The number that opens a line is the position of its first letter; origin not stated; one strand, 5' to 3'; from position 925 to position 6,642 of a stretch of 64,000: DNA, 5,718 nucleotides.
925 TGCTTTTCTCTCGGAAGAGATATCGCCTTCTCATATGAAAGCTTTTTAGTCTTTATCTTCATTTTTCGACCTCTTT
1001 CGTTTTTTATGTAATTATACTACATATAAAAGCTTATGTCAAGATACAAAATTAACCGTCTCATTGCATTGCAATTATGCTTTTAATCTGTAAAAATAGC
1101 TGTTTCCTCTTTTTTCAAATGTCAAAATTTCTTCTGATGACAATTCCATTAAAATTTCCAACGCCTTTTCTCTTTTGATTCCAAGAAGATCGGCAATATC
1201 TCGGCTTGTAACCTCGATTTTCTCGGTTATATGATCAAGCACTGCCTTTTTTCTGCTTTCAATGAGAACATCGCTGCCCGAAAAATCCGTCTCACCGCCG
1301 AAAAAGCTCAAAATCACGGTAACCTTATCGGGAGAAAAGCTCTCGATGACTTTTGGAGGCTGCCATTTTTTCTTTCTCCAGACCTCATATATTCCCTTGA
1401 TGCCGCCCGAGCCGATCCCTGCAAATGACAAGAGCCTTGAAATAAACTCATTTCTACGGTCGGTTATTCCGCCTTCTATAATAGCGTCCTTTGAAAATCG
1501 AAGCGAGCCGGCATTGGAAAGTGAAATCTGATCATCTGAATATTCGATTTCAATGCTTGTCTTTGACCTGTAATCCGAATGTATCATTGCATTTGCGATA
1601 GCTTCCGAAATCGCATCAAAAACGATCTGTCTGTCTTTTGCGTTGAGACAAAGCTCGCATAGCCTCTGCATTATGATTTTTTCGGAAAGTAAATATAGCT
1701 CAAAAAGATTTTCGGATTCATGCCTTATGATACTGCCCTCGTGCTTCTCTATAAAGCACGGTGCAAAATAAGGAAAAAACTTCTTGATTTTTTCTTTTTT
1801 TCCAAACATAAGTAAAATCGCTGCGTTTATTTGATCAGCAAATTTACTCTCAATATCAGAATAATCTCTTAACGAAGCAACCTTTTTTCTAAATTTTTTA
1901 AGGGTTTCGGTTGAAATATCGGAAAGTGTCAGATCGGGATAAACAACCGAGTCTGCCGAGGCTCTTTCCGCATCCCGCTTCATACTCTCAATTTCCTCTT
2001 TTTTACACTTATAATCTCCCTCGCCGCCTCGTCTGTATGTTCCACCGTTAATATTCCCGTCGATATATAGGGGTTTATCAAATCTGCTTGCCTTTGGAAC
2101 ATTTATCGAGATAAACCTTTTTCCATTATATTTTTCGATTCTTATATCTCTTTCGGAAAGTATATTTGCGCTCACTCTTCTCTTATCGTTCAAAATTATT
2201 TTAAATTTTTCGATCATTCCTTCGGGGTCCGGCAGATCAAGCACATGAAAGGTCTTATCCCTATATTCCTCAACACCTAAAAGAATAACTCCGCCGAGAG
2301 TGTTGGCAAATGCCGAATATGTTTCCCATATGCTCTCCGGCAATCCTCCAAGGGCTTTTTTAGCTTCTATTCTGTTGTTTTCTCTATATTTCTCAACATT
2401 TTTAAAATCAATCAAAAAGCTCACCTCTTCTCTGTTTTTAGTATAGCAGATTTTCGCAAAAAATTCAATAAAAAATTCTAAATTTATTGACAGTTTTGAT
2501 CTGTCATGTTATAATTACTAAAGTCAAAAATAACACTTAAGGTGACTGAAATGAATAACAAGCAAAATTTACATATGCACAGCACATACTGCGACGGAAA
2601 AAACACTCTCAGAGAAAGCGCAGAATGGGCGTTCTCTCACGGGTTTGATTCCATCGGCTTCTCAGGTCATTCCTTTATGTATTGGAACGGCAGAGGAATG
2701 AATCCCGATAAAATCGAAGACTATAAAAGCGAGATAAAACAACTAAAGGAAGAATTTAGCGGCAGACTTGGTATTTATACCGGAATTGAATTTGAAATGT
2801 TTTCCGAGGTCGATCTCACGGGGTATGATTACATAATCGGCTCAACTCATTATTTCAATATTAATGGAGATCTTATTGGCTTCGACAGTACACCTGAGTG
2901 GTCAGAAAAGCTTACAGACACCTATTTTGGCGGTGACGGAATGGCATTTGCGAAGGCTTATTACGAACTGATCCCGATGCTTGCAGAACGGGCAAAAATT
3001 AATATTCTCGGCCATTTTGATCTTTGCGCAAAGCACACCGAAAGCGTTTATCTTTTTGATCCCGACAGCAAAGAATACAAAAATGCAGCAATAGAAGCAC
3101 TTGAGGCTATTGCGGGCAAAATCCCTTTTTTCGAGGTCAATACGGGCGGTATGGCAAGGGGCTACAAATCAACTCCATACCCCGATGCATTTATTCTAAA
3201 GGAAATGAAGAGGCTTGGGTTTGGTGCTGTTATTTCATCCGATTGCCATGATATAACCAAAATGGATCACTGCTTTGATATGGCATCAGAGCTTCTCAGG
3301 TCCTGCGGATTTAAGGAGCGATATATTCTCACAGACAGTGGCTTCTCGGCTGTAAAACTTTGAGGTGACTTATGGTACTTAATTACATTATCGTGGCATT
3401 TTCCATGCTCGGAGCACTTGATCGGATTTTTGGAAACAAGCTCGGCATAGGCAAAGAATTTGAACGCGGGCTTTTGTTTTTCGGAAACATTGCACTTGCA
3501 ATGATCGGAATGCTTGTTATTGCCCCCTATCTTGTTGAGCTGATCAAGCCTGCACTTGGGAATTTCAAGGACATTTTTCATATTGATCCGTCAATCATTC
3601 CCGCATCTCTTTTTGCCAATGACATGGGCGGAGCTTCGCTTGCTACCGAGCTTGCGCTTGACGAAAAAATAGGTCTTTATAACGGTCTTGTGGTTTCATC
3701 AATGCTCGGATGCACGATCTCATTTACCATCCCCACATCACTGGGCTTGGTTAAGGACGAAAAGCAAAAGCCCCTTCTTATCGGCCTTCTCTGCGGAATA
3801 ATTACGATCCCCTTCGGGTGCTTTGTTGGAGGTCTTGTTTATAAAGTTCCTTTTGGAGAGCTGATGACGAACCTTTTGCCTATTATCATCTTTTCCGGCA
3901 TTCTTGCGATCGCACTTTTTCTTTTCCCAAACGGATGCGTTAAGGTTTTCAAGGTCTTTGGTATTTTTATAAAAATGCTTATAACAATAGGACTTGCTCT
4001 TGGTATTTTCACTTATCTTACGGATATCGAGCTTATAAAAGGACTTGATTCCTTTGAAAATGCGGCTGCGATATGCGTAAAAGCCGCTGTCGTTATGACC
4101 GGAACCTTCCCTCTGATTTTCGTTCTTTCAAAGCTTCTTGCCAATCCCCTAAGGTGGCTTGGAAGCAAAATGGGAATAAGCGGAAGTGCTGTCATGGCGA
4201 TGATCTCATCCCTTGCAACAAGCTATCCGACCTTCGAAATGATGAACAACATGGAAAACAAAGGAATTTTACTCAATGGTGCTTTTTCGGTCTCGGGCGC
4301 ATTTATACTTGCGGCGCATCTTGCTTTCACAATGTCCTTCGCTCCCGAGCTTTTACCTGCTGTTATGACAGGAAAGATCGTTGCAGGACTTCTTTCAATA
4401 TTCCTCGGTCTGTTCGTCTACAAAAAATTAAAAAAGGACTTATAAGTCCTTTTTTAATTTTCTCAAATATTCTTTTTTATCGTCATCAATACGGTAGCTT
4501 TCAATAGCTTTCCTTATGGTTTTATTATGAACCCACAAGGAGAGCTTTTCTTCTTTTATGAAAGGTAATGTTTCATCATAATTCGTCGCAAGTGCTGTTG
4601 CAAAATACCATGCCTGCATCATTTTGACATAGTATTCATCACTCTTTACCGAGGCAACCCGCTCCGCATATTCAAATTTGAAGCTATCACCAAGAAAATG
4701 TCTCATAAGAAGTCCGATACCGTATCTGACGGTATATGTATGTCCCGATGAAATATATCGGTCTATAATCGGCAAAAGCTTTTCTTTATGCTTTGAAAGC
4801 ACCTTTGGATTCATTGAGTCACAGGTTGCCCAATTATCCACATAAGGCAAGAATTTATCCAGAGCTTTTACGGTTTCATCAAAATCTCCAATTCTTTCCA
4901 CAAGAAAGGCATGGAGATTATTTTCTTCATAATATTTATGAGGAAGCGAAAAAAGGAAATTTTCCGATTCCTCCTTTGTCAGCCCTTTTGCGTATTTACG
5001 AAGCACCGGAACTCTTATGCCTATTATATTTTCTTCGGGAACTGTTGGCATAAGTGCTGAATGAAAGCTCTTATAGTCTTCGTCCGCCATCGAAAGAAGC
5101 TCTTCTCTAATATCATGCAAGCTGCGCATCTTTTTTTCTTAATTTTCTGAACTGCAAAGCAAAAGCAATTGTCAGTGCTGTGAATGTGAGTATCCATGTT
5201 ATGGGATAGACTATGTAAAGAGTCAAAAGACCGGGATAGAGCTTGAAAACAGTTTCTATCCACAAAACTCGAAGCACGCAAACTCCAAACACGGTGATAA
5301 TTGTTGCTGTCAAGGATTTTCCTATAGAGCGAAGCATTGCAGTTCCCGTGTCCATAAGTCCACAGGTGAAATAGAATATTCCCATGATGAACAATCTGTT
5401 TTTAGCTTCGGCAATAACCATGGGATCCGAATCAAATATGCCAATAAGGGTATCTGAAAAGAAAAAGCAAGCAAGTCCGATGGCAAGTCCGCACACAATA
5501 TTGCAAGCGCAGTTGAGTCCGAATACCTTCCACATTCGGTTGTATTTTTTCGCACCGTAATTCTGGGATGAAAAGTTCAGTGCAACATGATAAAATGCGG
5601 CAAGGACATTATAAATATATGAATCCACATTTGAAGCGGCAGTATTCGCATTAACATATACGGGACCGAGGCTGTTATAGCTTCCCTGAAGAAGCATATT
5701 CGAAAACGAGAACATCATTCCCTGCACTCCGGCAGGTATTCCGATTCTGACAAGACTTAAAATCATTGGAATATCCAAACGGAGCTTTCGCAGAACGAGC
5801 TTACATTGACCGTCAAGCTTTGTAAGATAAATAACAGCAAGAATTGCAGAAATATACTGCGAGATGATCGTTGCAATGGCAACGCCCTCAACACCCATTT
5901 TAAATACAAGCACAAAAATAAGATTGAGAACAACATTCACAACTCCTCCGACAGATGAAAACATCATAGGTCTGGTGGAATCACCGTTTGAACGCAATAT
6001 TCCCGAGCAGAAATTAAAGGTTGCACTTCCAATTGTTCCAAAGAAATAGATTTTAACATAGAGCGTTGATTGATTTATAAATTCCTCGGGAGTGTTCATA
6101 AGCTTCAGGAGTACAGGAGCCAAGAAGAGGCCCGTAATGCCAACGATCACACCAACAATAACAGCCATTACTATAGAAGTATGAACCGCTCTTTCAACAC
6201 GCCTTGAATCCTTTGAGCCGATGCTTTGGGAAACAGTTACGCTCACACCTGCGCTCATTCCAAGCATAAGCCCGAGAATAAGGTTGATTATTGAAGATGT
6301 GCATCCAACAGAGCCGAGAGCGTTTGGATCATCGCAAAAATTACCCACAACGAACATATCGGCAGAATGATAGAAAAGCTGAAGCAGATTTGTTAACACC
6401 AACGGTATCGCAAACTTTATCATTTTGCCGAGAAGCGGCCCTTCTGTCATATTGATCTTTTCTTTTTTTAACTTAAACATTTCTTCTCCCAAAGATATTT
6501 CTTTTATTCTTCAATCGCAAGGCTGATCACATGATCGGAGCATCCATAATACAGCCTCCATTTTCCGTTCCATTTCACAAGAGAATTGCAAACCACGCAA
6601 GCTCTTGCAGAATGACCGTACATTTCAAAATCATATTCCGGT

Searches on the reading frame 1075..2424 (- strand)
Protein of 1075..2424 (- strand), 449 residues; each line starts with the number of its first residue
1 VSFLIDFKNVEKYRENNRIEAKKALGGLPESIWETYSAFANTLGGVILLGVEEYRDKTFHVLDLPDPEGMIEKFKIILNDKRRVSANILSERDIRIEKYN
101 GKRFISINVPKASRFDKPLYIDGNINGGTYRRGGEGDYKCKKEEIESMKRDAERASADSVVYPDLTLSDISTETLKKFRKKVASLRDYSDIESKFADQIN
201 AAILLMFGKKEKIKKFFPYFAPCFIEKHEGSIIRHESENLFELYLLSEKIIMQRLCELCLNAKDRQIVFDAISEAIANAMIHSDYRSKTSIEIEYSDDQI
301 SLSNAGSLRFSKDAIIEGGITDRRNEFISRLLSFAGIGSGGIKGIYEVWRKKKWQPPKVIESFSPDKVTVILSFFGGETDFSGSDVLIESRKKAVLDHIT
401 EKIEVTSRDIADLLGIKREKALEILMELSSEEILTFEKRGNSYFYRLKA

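Call 28: search_protein_families(library=pfam, proteins=[window:1075-2424:-], max_evalue=0.00001)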
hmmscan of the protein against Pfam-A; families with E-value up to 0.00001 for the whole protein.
window:1075-2424:- (449 aa): 1 family
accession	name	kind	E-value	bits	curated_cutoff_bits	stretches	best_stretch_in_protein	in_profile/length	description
PF04326.19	SLFN_AlbA_2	-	9.7e-11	42.7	25.3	1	15-140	1-117/118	Schlafen, AlbA_2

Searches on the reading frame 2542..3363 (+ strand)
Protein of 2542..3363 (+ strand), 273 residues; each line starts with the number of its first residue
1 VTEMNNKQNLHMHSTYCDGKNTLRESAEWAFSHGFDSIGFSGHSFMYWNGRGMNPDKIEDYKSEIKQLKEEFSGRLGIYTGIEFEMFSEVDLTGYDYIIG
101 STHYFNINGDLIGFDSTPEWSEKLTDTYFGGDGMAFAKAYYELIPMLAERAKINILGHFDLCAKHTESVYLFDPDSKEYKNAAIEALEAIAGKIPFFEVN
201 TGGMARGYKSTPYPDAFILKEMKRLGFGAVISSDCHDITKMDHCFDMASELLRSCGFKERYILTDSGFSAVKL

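Call 28: search_protein_families(library=pfam, proteins=[window:2542-3363:+], max_evalue=0.00001)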
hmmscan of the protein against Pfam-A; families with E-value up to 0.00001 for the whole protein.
window:2542-3363:+ (273 aa): 1 family
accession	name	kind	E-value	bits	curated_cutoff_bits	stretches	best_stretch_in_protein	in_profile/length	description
PF02811.25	PHP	-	5.6e-15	56.5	26.4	1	10-201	2-163/164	PHP domain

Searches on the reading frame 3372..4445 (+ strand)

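Call 28: search_protein_families(library=pfam, proteins=[window:3372-4445:+], max_evalue=0.00001)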
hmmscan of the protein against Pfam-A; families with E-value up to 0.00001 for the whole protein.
window:3372-4445:+ (357 aa): 1 family
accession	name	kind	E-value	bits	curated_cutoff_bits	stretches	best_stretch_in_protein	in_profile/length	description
PF04346.18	EutH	-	2.9e-107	359.4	25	1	3-348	5-350/351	Ethanolamine utilisation protein, EutH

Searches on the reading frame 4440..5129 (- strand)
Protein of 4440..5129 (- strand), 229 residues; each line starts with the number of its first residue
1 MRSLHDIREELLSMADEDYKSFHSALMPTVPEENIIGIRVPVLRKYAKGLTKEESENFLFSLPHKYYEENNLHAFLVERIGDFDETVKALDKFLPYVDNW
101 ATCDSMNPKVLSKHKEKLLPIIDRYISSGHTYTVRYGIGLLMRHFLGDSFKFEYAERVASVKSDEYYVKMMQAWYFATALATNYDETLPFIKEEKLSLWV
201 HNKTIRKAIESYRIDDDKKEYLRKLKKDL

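Call 28: search_protein_families(library=pfam, proteins=[window:4440-5129:-], max_evalue=0.00001)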
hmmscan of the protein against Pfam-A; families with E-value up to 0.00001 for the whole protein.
window:4440-5129:- (229 aa): 1 family
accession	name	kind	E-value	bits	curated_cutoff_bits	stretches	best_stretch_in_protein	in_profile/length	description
PF08713.17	DNA_alkylation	-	7.9e-13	49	21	1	7-208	1-209/213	DNA alkylation repair enzyme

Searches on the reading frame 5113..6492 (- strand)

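Call 28: search_protein_families(library=pfam, proteins=[window:5113-6492:-], max_evalue=0.00001)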
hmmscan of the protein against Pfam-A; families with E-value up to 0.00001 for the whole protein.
window:5113-6492:- (459 aa): 1 family
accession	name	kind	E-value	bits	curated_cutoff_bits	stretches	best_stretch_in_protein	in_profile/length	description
PF01554.23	MatE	-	8e-50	169.1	24.9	2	30-192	1-161/161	MatE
